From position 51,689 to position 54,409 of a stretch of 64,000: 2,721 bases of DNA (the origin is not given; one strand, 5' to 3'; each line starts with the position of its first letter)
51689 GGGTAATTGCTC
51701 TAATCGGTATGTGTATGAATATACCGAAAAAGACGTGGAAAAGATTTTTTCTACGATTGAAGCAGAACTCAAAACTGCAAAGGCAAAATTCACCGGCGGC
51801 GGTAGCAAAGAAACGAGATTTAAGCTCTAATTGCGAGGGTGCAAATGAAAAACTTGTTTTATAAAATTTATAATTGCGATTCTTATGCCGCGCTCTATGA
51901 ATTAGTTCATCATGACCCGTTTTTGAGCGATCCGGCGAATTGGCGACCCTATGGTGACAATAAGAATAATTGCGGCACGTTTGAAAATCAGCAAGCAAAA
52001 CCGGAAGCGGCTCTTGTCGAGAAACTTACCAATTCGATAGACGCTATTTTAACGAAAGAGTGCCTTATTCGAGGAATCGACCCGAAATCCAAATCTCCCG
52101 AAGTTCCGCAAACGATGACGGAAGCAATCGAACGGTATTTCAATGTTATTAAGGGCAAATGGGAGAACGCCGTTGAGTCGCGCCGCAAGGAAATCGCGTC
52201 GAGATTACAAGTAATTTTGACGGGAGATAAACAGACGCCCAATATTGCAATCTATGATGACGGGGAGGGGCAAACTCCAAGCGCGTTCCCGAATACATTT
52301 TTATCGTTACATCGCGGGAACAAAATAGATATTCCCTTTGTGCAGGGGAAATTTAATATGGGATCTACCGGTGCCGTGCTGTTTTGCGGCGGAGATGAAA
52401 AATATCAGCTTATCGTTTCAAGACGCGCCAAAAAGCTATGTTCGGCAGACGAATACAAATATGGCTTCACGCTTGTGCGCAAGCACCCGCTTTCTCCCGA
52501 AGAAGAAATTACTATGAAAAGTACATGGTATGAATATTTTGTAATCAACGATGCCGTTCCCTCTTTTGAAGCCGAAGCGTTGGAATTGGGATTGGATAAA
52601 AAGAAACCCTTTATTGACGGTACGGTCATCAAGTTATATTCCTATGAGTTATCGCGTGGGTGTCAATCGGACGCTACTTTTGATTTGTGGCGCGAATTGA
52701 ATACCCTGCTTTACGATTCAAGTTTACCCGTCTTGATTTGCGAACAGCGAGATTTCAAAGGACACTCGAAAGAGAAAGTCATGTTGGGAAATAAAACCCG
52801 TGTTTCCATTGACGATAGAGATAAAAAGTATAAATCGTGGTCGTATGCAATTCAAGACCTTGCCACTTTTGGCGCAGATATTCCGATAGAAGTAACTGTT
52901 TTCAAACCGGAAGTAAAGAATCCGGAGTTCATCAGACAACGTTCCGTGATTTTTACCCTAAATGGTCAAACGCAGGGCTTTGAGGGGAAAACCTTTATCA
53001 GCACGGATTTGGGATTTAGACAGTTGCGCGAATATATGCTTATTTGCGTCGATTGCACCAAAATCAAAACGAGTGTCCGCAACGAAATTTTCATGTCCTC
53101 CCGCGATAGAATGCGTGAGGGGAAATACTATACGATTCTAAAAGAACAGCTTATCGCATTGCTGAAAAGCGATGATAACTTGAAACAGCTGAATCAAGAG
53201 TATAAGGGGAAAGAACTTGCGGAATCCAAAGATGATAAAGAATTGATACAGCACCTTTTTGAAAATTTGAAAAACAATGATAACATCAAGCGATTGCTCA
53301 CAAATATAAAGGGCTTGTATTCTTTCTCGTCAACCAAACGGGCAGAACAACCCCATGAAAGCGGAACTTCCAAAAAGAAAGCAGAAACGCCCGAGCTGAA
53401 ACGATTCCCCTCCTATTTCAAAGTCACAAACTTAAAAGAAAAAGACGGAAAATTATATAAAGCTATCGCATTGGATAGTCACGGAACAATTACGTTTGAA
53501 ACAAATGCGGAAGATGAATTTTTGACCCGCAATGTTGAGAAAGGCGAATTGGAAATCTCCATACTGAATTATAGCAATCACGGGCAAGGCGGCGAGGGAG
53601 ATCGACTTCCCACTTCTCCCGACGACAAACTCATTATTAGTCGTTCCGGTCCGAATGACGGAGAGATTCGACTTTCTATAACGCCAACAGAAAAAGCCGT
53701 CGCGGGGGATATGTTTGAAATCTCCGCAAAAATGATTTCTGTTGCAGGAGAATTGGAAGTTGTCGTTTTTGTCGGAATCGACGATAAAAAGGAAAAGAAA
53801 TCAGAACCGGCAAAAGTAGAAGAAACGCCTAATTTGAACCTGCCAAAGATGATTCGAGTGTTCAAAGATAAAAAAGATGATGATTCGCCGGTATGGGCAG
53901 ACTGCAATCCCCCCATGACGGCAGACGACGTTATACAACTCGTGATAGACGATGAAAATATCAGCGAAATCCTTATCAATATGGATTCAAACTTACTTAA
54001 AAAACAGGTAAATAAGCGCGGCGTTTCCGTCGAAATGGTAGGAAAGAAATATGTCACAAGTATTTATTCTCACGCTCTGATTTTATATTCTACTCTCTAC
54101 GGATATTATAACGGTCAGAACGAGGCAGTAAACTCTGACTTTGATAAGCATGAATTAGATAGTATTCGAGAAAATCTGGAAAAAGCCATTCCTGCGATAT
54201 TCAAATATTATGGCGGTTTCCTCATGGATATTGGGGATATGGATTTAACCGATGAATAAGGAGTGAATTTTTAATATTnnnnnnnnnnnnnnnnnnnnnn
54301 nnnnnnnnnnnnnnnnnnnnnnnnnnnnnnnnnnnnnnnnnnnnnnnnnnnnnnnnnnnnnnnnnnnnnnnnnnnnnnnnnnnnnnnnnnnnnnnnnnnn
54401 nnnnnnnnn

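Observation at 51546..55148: AT-rich three-gene cassette: small protein + 806-aa GHKL ATPase + cytoplasmic trypsin-like protease (candidate new defence/abortive-infection module)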

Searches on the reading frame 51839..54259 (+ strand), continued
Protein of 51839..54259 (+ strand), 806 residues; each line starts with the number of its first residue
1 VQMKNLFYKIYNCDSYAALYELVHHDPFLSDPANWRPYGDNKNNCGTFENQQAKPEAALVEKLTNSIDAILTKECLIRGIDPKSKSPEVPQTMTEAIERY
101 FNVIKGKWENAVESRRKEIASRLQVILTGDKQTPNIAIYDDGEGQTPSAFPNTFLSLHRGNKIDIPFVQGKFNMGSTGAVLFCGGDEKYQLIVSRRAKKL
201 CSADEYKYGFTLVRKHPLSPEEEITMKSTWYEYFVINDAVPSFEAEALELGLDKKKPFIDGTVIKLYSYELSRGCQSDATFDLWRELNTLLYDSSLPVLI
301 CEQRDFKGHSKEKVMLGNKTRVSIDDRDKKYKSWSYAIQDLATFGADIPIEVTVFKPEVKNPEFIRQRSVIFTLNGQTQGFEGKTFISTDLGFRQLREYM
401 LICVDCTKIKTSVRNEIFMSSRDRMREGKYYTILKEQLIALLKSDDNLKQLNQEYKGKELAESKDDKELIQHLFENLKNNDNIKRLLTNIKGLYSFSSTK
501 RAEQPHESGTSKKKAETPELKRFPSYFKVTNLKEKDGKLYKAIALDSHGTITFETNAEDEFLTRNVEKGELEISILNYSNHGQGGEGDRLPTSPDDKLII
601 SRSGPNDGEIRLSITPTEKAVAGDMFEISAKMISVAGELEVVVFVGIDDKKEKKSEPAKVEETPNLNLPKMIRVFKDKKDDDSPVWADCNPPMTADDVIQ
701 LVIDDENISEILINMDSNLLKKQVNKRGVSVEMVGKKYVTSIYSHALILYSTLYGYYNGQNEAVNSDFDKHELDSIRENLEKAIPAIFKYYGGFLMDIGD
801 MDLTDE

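Call 99: search_protein_families(library=pfam, proteins=[L014:7910-8980:+, L057:3361-3846:+, L060:8470-9090:+, L062:8432-8962:+, L063:8497-10845:+, L068:4291-5238:+, L072:4467-5363:+, L082:7880-10063:+, L090:4834-7764:+, L092:5490-6491:+], max_evalue=0.001)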
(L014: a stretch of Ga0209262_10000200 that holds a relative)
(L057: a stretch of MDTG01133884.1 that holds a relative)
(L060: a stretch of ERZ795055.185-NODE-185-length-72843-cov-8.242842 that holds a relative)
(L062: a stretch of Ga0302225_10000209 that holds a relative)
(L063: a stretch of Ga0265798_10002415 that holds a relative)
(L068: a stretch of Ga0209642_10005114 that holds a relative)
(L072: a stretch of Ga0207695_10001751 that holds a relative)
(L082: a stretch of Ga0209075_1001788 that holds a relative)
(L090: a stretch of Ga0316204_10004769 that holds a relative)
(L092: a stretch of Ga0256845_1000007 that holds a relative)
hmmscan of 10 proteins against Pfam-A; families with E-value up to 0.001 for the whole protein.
L014:7910-8980:+ (356 aa): 1 family
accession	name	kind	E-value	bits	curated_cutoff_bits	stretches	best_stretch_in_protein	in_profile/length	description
PF05014.21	Nuc_deoxyrib_tr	-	3.1e-05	24.5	28.8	1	239-328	30-101/117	Nucleoside 2-deoxyribosyltransferase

L057:3361-3846:+ (161 aa): 0 families

L060:8470-9090:+ (206 aa): 0 families

L062:8432-8962:+ (176 aa): 0 families

L063:8497-10845:+ (782 aa): 2 families
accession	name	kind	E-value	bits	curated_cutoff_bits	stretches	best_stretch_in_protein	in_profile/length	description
PF03235.19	GmrSD_N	-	6.5e-29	101.9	33.2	1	21-336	7-197/199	GmrSD restriction endonuclease, N-terminal domain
PF07510.16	GmrSD_C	-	1.4e-08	35.2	23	1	643-768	44-134/138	GmrSD restriction endonucleases, C-terminal domain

L068:4291-5238:+ (315 aa): 1 family
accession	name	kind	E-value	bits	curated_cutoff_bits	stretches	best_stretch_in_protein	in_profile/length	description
PF00459.30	Inositol_P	-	8.5e-72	242.3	27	1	58-307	4-264/271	Inositol monophosphatase family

L072:4467-5363:+ (298 aa): 0 families

L082:7880-10063:+ (727 aa): 2 families
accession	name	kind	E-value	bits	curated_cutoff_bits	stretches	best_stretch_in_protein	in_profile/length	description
PF00931.28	NB-ARC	-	4.6e-05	23.2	23.5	1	195-405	15-239/248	NB-ARC domain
PF13391.12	HNH_2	-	0.00082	19.6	21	0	101-145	1-63/66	HNH endonuclease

L090:4834-7764:+ (976 aa): 5 families
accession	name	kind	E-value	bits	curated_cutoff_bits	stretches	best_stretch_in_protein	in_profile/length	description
PF00515.34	TPR_1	-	7e-08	32.4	27.8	1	712-739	3-30/34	Tetratricopeptide repeat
PF13181.12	TPR_8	-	2.4e-07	30.8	25.7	0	712-740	3-31/34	Tetratricopeptide repeat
PF00931.28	NB-ARC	-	6e-07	29.4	23.5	1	192-388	17-227/248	NB-ARC domain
PF13424.12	TPR_12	-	8.6e-07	29.5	30.1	1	712-773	5-68/77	Tetratricopeptide repeat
PF07719.23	TPR_2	-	1.2e-06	28.6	27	0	712-739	3-30/34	Tetratricopeptide repeat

L092:5490-6491:+ (333 aa): 3 families
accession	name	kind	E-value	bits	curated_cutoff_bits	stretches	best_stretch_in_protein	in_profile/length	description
PF20720.3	nSTAND3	-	2.9e-06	27.5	27.2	1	185-305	6-121/155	Novel STAND NTPase 3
PF00931.28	NB-ARC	-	4.6e-06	26.5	23.5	1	184-320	3-137/248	NB-ARC domain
PF13191.12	AAA_16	-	0.00076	20.5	32.6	0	181-236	4-63/167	AAA ATPase domain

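Call 109: fold_search(model_id=the predicted structure, library=viral)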
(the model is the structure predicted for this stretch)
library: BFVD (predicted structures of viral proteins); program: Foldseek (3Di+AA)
matches with E <= 10: 1040; with E <= 0.001: 12
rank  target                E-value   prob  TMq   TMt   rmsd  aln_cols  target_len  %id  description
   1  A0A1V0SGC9            2.7e-10  1.00  0.25  0.28  23.5       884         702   10  Uncharacterized protein [Hokovirus HKV1]
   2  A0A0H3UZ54            2.2e-08  1.00  0.22  0.14  14.1       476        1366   10  (no name in the UniProt tables at hand)
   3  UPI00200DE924         6.3e-08  1.00  0.22  0.27  16.6       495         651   12  (no name look-up for this kind of identifier)
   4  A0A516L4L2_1          6.6e-07  1.00  0.24  0.15  10.9       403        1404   13  (no name in the UniProt tables at hand)
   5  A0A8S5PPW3            1.1e-06  1.00  0.26  0.40  11.5       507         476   11  DNA topoisomerase (ATP-hydrolyzing) [Myoviridae sp. ctwwN25]
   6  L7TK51                3.9e-06  1.00  0.25  0.22  14.6       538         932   12  Chaperone protein HTPG domain [Halorubrum sodomense tailed virus 2]
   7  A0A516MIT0            7.8e-06  1.00  0.24  0.23  11.0       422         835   14  (no name in the UniProt tables at hand)
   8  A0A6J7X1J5            3.0e-05  0.99  0.23  0.25  29.9       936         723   10  HATPase_c domain containing protein [uncultured Caudovirales phage]
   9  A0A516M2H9            6.3e-05  1.00  0.25  0.27  11.7       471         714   12  (no name in the UniProt tables at hand)
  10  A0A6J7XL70            6.7e-04  0.97  0.10  0.26  18.9       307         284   12  Uncharacterized protein [uncultured Caudovirales phage]
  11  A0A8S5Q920            9.2e-04  1.00  0.10  0.46  13.3       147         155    9  BIG2 domain-containing protein (Fragment) [Podoviridae sp. ctZ5d16]
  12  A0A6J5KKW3            9.2e-04  1.00  0.08  0.53   7.7       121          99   11  Uncharacterized protein [uncultured Caudovirales phage]
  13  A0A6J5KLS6            1.5e-03  0.99  0.09  0.33  20.1       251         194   10  Uncharacterized protein [uncultured Caudovirales phage]
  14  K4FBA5                1.6e-03  1.00  0.09  0.42  23.6       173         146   10  Uncharacterized protein [Cronobacter phage vB_CsaP_GAP52]
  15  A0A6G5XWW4            2.4e-03  1.00  0.10  0.17  19.4       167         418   12  (no name in the UniProt tables at hand)
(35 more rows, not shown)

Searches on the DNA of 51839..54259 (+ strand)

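Call 86: search_rna_families(source=L003, start=6700, end=11500, threshold=evalue, max_evalue=0.1)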
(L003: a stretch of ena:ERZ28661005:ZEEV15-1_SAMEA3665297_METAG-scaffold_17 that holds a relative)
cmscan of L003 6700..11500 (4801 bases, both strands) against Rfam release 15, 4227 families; matches with E-value up to 0.1: 3.
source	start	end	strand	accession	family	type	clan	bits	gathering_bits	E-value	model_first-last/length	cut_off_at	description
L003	11241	11326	+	RF00005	tRNA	Gene; tRNA;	CL00001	58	29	4.8e-11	1-71/71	no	tRNA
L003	10992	11079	-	RF00005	tRNA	Gene; tRNA;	CL00001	51.4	29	3.1e-09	1-71/71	no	tRNA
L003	11277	11326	-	RF04351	Plastid-psbl-rps4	Cis-reg;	-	25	68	0.051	1-53/53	no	Plastid-psbl-rps4 3UTR RNA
